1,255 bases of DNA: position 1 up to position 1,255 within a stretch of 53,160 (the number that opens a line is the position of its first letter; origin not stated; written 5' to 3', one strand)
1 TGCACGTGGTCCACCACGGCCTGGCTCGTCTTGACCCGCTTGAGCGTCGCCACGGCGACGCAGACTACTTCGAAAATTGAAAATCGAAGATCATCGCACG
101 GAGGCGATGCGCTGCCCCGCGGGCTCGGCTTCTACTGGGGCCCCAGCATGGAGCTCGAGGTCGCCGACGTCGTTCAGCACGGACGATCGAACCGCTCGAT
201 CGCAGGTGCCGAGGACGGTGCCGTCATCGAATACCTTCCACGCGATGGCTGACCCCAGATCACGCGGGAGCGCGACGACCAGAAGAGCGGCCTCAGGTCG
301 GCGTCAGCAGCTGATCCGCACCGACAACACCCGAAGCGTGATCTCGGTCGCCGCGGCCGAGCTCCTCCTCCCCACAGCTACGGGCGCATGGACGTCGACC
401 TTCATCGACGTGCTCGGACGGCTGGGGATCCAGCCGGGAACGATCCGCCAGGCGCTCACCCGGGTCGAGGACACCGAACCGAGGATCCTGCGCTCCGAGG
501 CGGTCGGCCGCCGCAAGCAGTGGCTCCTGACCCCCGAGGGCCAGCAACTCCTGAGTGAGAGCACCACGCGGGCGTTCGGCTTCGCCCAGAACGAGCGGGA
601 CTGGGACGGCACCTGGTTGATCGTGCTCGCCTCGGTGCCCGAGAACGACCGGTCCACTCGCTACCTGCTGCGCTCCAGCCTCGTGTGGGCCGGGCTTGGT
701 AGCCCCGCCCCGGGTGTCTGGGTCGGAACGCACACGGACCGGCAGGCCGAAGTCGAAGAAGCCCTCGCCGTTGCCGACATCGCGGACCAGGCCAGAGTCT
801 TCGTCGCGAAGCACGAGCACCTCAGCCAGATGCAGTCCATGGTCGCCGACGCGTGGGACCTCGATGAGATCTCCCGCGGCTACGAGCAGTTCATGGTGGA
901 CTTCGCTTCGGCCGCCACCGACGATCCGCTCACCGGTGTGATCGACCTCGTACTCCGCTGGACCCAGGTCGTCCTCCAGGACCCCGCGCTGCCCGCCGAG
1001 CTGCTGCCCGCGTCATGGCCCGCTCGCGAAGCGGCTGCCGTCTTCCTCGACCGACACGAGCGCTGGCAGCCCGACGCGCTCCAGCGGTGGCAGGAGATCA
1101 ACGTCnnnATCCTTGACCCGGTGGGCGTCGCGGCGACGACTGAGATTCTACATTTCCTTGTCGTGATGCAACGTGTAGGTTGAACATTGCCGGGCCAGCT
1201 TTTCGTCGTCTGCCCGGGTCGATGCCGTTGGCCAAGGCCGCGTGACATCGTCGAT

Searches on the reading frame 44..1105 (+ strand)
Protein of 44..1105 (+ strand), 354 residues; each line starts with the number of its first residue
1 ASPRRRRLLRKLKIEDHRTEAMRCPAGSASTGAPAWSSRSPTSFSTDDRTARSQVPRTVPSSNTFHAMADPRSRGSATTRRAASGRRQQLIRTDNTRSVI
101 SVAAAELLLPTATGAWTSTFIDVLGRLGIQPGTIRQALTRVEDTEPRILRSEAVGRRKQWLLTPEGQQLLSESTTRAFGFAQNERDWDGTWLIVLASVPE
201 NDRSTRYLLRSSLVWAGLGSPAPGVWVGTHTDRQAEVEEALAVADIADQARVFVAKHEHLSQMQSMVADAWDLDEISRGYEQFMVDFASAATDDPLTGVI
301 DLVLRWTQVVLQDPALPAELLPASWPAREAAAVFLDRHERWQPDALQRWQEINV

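Call 10: search_protein_families(library=pfam, proteins=[window:44-1105:+], max_evalue=0.001)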
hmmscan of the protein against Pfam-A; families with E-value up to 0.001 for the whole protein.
window:44-1105:+ (354 aa): 2 families
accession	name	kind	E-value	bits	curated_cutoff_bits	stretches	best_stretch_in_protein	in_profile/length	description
PF20803.2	PaaX_M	-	3.9e-19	69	24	1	185-267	2-83/83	PaaX protein central Cas2-like domain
PF08223.16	PaaX_C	-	6.8e-12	46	22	1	271-349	1-89/91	PaaX-like protein C-terminal domain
